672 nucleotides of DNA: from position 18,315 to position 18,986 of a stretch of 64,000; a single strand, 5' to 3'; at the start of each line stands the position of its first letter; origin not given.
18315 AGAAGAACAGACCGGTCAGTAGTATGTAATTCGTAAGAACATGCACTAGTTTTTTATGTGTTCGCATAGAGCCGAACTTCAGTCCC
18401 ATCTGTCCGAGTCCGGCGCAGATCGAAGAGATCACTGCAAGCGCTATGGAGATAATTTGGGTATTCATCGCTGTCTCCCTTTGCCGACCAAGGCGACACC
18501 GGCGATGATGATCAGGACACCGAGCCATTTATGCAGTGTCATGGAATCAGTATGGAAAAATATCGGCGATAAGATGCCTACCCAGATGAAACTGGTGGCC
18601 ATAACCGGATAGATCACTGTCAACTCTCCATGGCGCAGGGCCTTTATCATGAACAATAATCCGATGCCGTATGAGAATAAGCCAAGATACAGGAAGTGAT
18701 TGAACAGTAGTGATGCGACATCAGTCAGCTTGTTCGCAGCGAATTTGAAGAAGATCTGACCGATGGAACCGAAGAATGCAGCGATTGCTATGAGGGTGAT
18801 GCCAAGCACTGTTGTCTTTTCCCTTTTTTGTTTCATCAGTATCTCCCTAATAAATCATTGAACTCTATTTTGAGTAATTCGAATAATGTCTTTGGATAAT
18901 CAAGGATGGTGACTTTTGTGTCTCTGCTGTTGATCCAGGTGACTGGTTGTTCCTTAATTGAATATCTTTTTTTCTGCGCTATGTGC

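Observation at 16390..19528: A module to make, flip and transfer a lipid-linked sugar: Dol-P-sugar-synthase GT2s bracketing a tandem pair of small 4-TM SMR-like proteins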

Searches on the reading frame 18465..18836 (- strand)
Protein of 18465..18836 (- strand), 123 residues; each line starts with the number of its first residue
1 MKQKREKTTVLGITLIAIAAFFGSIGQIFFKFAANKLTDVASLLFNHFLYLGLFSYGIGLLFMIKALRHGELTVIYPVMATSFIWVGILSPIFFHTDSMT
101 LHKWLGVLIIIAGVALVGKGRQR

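Call 3: search_protein_families(library=pfam, proteins=[window:18465-18836:-], max_evalue=0.01)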
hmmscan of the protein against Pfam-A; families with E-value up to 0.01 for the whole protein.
window:18465-18836:- (123 aa): 1 family
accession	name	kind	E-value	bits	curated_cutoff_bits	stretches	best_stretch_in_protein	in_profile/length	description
PF00892.27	EamA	-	2.7e-09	37.9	28.2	1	13-117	31-133/135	EamA-like transporter family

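Call 5: search_protein_families(library=ncbifam, proteins=[window:18465-18836:-], max_evalue=0.01)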
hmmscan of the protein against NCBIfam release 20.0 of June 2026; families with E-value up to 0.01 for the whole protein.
window:18465-18836:- (123 aa): 5 families
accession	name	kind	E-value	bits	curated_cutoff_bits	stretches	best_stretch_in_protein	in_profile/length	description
NF011625.2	PRK15051.1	equivalog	1.7e-09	37.9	92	1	17-119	7-109/111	4-amino-4-deoxy-L-arabinose-phosphoundecaprenol flippase subunit ArnE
NF002816.2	PRK02971.1-2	equivalog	1.5e-08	35.1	99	1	47-118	45-117/120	4-amino-4-deoxy-L-arabinose-phosphoundecaprenol flippase subunit ArnF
TIGR03340.1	phn_DUF6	hypoth_equivalog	2.9e-06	27.2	288.15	1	44-122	61-138/281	phosphonate utilization associated putative membrane protein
TIGR00950.1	2A78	equivalog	0.00089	18.7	230.2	1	7-114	158-263/264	carboxylate/amino acid/amine transporter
NF033469.1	SMR_qac_bcrB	exception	0.008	16.8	205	0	52-116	35-100/105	quaternary ammonium compound efflux SMR transporter BcrB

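Call 7: search_solved_structures(query=window:18465-18836:-, max_evalue=10, show_alignments=2)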
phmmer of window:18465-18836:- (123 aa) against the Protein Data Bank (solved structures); distinct sequences matched with E-value up to 10: 0.

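Call 11: find_encoding_contigs(protein=window:18465-18836:-, flank=10000, max_places=6)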
Protein window:18465-18836:- (123 aa): 6 contigs read that carry it; 4 places shown.
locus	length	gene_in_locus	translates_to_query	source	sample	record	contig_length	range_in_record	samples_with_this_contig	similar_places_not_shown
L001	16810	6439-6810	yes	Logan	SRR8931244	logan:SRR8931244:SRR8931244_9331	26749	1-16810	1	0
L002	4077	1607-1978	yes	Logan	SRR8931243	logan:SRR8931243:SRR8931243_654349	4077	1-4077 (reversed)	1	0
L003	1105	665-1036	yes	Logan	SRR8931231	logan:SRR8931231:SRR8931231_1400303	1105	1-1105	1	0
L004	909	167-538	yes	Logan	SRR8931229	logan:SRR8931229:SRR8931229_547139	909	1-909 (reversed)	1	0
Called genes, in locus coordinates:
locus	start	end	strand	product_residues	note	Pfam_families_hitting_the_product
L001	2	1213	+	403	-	?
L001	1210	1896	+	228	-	PF00535:Glycos_transf_2, PF10111:Glyco_tranf_2_2 (weak), PF13641:Glyco_tranf_2_3 (weak)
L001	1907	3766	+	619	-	-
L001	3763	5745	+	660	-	PF09586:YfhO (faint), PF10131:PTPS_related, PF20176:DUF6541 (weak)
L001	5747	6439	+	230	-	PF00535:Glycos_transf_2, PF10111:Glyco_tranf_2_2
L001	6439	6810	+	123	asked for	PF00892:EamA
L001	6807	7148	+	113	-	PF00892:EamA (weak), PF10639:TMEM234 (weak)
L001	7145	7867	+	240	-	PF00535:Glycos_transf_2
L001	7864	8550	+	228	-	PF00535:Glycos_transf_2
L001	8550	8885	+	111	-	PF10066:DUF2304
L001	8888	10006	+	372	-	PF01075:Glyco_transf_9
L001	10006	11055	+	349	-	PF01075:Glyco_transf_9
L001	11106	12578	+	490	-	-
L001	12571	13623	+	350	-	PF01075:Glyco_transf_9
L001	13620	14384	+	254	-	PF00535:Glycos_transf_2, PF10111:Glyco_tranf_2_2 (faint)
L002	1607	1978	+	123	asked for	PF00892:EamA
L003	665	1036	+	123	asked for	PF00892:EamA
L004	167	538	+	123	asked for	PF00892:EamA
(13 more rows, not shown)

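Call 12: find_homologous_proteins(query=window:18465-18836:-, max_evalue=0.001)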
Query window:18465-18836:- (123 aa): 38 proteins with E <= 0.001 among 67 candidates.
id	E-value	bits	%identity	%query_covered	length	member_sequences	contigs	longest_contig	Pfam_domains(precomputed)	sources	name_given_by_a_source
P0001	5.0e-72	257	100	100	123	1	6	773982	PF00892.27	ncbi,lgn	-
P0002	1.5e-46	175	67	97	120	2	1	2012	PF00892.27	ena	-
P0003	1.6e-45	172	62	100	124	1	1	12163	PF00892.27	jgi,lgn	jgi:undecaprenyl phosphate-alpha-L-ara4N flippase subunit ArnE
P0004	1.9e-45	172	64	98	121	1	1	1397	PF00892.27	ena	-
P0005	2.1e-45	172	67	96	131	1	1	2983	PF00892.27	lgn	-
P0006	9.1e-45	170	68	97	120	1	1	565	PF00892.27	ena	-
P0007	1.1e-44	169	68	95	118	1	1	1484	PF00892.27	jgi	-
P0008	2.0e-44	168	66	98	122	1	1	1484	PF00892.27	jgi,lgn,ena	-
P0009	4.7e-44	167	63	98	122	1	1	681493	PF00892.27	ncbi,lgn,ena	-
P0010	3.6e-43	164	65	97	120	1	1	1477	PF00892.27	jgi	jgi:uncharacterized membrane protein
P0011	7.1e-43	163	62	100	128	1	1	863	PF00892.27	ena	-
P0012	7.2e-43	163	65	98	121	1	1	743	PF00892.27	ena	-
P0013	2.6e-42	162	63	98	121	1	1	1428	PF00892.27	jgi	jgi:multidrug transporter EmrE-like cation transporter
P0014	5.9e-42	160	61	94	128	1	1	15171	PF00892.27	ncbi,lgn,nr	ncbi:EamA family transporter [Candidatus Woesearchaeota archaeon]|nr:EamA family transporter [Candid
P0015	9.5e-42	160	59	100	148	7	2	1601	PF00892.27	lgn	-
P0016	1.4e-41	159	61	100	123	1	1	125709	PF00892.27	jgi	jgi:uncharacterized membrane protein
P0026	1.6e-39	153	62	97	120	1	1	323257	PF00892.27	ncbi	ncbi:EamA family transporter [Nanoarchaeota archaeon]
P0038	2.1e-16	78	41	90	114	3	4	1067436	PF00892.27,PF10639.16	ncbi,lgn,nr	ncbi:MAG: EamA family transporter [Methanosarcinales archaeon Met12]|nr:MAG: EamA family transporter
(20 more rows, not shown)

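Call 13: find_encoding_contigs(protein=P0009, flank=9000, max_places=1)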
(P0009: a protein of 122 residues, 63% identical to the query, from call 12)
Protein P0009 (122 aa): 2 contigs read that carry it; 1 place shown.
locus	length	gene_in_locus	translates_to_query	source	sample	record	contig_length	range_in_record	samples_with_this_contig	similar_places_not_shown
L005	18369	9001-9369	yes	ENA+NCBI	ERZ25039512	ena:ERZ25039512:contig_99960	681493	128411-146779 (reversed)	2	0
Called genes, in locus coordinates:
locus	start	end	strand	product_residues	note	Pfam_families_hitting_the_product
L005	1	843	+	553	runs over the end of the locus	-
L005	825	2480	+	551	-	PF02366:PMT, PF13231:PMT_2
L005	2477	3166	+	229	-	PF00535:Glycos_transf_2, PF10111:Glyco_tranf_2_2 (weak)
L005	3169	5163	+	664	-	PF09586:YfhO (weak)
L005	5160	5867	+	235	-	PF00535:Glycos_transf_2, PF10111:Glyco_tranf_2_2, PF13641:Glyco_tranf_2_3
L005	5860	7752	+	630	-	-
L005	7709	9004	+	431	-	PF01075:Glyco_transf_9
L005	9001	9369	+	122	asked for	PF00892:EamA (weak)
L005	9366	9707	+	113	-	PF00892:EamA, PF10639:TMEM234 (weak)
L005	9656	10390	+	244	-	PF00535:Glycos_transf_2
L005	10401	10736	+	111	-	PF10066:DUF2304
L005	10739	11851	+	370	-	PF01075:Glyco_transf_9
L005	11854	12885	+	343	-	PF01075:Glyco_transf_9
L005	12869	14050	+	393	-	-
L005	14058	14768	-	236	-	PF00535:Glycos_transf_2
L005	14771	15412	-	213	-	PF13489:Methyltransf_23, PF08241:Methyltransf_11 (weak), PF13649:Methyltransf_25 (faint)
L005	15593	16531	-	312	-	PF00535:Glycos_transf_2, PF10111:Glyco_tranf_2_2 (weak), PF13641:Glyco_tranf_2_3, PF13506:Glyco_transf_21, PF13632:Glyco_trans_2_3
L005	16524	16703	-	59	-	-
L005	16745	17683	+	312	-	PF00534:Glycos_transf_1, PF13692:Glyco_trans_1_4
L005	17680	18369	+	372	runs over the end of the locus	PF00534:Glycos_transf_1, PF13692:Glyco_trans_1_4, PF26337:Gtf3_C (faint)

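Call 14: find_encoding_contigs(protein=P0016, flank=9000, max_places=1)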
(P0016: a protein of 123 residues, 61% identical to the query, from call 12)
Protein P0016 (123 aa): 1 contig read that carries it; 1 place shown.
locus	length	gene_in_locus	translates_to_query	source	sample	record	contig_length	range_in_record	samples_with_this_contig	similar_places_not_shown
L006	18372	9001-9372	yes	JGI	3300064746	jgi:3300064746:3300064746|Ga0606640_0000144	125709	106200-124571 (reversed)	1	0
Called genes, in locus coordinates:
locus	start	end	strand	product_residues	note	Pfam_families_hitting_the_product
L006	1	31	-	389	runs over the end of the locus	?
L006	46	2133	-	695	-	-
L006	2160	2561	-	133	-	-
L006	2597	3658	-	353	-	-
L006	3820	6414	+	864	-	PF02516:STT3, PF21436:STT3-PglB_core (weak)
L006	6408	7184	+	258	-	PF00535:Glycos_transf_2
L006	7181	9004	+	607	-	PF10131:PTPS_related, PF09586:YfhO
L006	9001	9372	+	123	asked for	PF00892:EamA (weak)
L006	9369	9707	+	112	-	PF00892:EamA (weak)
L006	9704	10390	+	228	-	PF00535:Glycos_transf_2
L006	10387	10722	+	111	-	PF10066:DUF2304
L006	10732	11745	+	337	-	PF13439:Glyco_transf_4 (faint), PF20706:GT4-conflict, PF00534:Glycos_transf_1, PF13524:Glyco_trans_1_2 (weak), PF13692:Glyco_trans_1_4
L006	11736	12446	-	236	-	PF00535:Glycos_transf_2, PF10111:Glyco_tranf_2_2, PF13641:Glyco_tranf_2_3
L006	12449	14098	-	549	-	PF02366:PMT, PF13231:PMT_2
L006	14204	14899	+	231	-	PF00535:Glycos_transf_2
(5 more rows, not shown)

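Call 15: find_encoding_contigs(protein=P0026, flank=9000, max_places=1)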
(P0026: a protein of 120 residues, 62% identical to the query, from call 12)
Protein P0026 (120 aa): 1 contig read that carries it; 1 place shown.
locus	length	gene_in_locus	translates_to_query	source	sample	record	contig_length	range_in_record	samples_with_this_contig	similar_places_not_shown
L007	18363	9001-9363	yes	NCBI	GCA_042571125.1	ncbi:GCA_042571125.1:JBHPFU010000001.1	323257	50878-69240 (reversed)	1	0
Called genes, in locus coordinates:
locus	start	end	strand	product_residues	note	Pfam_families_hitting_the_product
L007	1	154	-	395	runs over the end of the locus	PF07714:PK_Tyr_Ser-Thr (weak), PF00069:Pkinase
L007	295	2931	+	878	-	PF02516:STT3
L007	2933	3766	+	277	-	PF00535:Glycos_transf_2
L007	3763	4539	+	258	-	PF01209:Ubie_methyltran (weak), PF13489:Methyltransf_23, PF08241:Methyltransf_11, PF08242:Methyltransf_12, PF13649:Methyltransf_25, PF13847:Methyltransf_31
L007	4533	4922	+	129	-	PF04138:GtrA_DPMS_TM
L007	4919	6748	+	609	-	-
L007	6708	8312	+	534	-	PF13231:PMT_2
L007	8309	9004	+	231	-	PF00535:Glycos_transf_2, PF10111:Glyco_tranf_2_2, PF13641:Glyco_tranf_2_3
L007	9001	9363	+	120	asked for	PF00892:EamA (weak)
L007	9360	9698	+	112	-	PF00892:EamA, PF10639:TMEM234 (weak)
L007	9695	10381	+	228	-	PF00535:Glycos_transf_2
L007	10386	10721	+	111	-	PF10066:DUF2304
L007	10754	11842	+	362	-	PF13439:Glyco_transf_4, PF13579:Glyco_trans_4_4, PF20706:GT4-conflict, PF00534:Glycos_transf_1, PF13692:Glyco_trans_1_4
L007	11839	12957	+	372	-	PF13477:Glyco_trans_4_2, PF13439:Glyco_transf_4, PF13579:Glyco_trans_4_4 (weak), PF20706:GT4-conflict, PF00534:Glycos_transf_1, PF13692:Glyco_trans_1_4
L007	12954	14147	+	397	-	PF13439:Glyco_transf_4, PF13477:Glyco_trans_4_2 (weak), PF13579:Glyco_trans_4_4, PF20706:GT4-conflict, PF00534:Glycos_transf_1, PF13692:Glyco_trans_1_4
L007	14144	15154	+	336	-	-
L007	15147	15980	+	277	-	PF02353:CMAS (weak), PF01209:Ubie_methyltran, PF07021:MetW, PF13489:Methyltransf_23, PF13847:Methyltransf_31, PF08241:Methyltransf_11, PF08242:Methyltransf_12, PF13649:Methyltransf_25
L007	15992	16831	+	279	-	PF00535:Glycos_transf_2, PF10111:Glyco_tranf_2_2 (faint), PF13641:Glyco_tranf_2_3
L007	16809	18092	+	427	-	PF01663:Phosphodiest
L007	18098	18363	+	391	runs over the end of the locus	PF13439:Glyco_transf_4, PF13579:Glyco_trans_4_4 (faint), PF00534:Glycos_transf_1, PF13692:Glyco_trans_1_4, PF13524:Glyco_trans_1_2 (weak)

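Call 16: find_encoding_contigs(protein=P0038, flank=9000, max_places=2)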
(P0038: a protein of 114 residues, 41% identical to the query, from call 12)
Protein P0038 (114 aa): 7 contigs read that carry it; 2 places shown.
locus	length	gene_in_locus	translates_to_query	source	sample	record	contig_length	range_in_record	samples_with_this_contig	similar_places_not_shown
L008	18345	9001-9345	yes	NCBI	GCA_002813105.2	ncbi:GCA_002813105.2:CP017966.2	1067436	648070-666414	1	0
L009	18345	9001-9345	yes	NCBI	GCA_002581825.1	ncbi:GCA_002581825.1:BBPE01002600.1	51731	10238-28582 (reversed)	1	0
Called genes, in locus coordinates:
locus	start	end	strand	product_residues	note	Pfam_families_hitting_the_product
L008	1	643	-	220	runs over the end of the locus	PF00230:MIP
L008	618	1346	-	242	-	PF00149:Metallophos, PF12850:Metallophos_2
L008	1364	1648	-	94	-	PF01022:HTH_5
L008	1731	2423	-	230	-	PF00535:Glycos_transf_2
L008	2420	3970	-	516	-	PF01409:tRNA-synt_2d, PF18006:SepRS_C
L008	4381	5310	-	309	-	PF04055:Radical_SAM, PF08608:Wyosine_form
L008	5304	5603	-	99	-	-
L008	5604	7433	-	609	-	-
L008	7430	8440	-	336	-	-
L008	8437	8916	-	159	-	-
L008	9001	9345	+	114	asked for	PF00892:EamA, PF10639:TMEM234 (weak)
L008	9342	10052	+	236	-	PF13641:Glyco_tranf_2_3, PF00535:Glycos_transf_2, PF10111:Glyco_tranf_2_2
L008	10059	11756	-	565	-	PF03485:Arg_tRNA_synt_N, PF00750:tRNA-synt_1d, PF05746:DALR_1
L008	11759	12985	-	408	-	PF03463:eRF1_1, PF18854:baeRF_family10, PF03464:eRF1_2, PF18859:acVLRF1 (weak), PF03465:eRF1_3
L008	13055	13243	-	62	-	PF03551:PadR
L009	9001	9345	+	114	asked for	PF00892:EamA, PF10639:TMEM234 (weak)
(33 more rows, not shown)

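Call 20: find_related_loci(query=A1, collection=genome_contigs, flank=8000)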
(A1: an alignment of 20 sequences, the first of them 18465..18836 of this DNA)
Query A1 (123 aa) in genome_contigs; peptide patterns used: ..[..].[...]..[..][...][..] (x = any residue, [..] = any of these).
47 stretches matched a pattern; 32 encode a relative of the query (tblastn E <= 1e-3); 32 distinct loci.
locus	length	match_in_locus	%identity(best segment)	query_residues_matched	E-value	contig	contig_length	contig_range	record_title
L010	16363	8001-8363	63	3-123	1e-47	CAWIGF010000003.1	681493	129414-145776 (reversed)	MAG: uncultured Candidatus Woesearchaeota archaeon isolate MFD03726.bin.1.7 genome assembly, contig: contig_99960, whole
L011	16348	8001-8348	63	8-123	2e-44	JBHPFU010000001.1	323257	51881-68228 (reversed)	Nanoarchaeota archaeon isolate SAG AM-311-K19 NODE_1_length_323257_cov_31.942123, whole genome shotgun sequence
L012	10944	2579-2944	61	2-123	9e-42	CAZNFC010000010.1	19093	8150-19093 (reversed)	MAG TPA_asm: uncultured Methanosarcinales archaeon isolate SRP193066_co2_421 genome assembly, contig: NODE_1536_length_1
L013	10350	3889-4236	61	8-123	6e-36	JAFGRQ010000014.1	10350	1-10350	MAG: Candidatus Woesearchaeota archaeon isolate Zod_Metabat.845 k87_3281780, whole genome shotgun sequence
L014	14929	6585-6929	53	2-116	2e-34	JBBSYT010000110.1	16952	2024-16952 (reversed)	MAG: Nanoarchaeota archaeon isolate H51-bin127_1 H51_bin127_1_000000000110, whole genome shotgun sequence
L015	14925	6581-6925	44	1-120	2e-27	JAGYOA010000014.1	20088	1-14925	Candidatus Woesearchaeota archaeon isolate M55A3 14, whole genome shotgun sequence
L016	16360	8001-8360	45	1-122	5e-25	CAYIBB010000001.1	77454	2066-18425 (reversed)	MAG TPA_asm: Candidatus Woesearchaeota archaeon isolate ERP119705_co1_674 genome assembly, contig: NODE_201_length_77454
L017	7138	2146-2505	45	4-122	1e-24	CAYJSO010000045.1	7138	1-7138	MAG TPA_asm: uncultured Methanosarcinales archaeon isolate ERP125453_co1_298 genome assembly, contig: NODE_13271_length_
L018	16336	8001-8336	41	8-123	5e-24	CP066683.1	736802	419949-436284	MAG: Candidatus Woesearchaeota archaeon isolate NC_groundwater_85_Ag_S-0.1um_31_13 chromosome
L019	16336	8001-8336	37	2-114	3e-21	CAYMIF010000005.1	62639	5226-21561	MAG TPA_asm: uncultured Methanosarcinales archaeon isolate SRP141376_co4_74 genome assembly, contig: NODE_827_length_626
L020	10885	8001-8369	37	2-122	2e-20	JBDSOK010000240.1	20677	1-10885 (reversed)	MAG: Nitrospiria bacterium isolate cluster1_bin.438 k127_11918825, whole genome shotgun sequence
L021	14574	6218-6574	40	2-122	3e-19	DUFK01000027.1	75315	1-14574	MAG TPA_asm: Nanoarchaeota archaeon isolate UBA10106 contig_2027, whole genome shotgun sequence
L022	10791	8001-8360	41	1-122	5e-19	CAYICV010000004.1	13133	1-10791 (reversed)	MAG TPA_asm: Candidatus Woesearchaeota archaeon isolate ERP119705_co17_993 genome assembly, contig: NODE_6581_length_131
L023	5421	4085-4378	37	26-123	5e-18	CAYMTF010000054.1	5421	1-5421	MAG TPA_asm: uncultured Methanosarcinales archaeon isolate SRP077602_co11_565 genome assembly, contig: NODE_21795_length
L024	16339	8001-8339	35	2-119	6e-18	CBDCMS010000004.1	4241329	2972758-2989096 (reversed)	MAG: Acidobacteriota bacterium isolate d2208f9c-dc62-4c60-9894-974f31c88c53 genome assembly, contig: contig_4, whole gen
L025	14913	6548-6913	33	2-123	1e-17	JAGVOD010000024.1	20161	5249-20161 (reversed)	MAG: archaeon isolate DeMMO3_27 c_000000089845, whole genome shotgun sequence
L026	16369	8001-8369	31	3-123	1e-17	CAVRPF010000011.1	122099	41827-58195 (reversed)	MAG: Bryobacterales bacterium isolate MFD09603.bin.2.110 genome assembly, contig: contig_39250, whole genome shotgun seq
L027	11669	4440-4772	37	5-116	3e-17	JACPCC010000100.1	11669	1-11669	MAG: Candidatus Woesearchaeota archaeon isolate NC_groundwater_273_Ag_S-0.2um_35_6 S5_GD2017_2_S2_scaffold_4075, whole g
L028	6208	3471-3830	30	2-123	3e-17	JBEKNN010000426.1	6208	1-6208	MAG: Bryobacteraceae bacterium isolate SPRUCE 418 SPRUCE_418_426, whole genome shotgun sequence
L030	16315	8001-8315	36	18-123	4e-16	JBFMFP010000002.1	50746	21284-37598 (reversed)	MAG: Nanoarchaeota archaeon isolate MAG274 MAG274_2, whole genome shotgun sequence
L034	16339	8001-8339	32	13-123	2e-15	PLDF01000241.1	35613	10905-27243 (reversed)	MAG: Bryobacterales bacterium isolate palsa_243 73.20111000_P2M.18_contig_82, whole genome shotgun sequence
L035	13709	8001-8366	31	1-123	3e-14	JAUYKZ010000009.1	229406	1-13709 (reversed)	MAG: archaeon isolate C24_metabat.bin.228 C24_k141_166079, whole genome shotgun sequence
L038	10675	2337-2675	33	3-123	5e-13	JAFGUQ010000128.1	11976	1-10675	MAG: Clostridia bacterium isolate ZodW_maxbin.207 k87_10641838, whole genome shotgun sequence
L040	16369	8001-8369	35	4-122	2e-12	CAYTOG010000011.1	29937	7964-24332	MAG TPA_asm: uncultured Methanosarcinales archaeon isolate SRP167671_co2_158 genome assembly, contig: NODE_2030_length_2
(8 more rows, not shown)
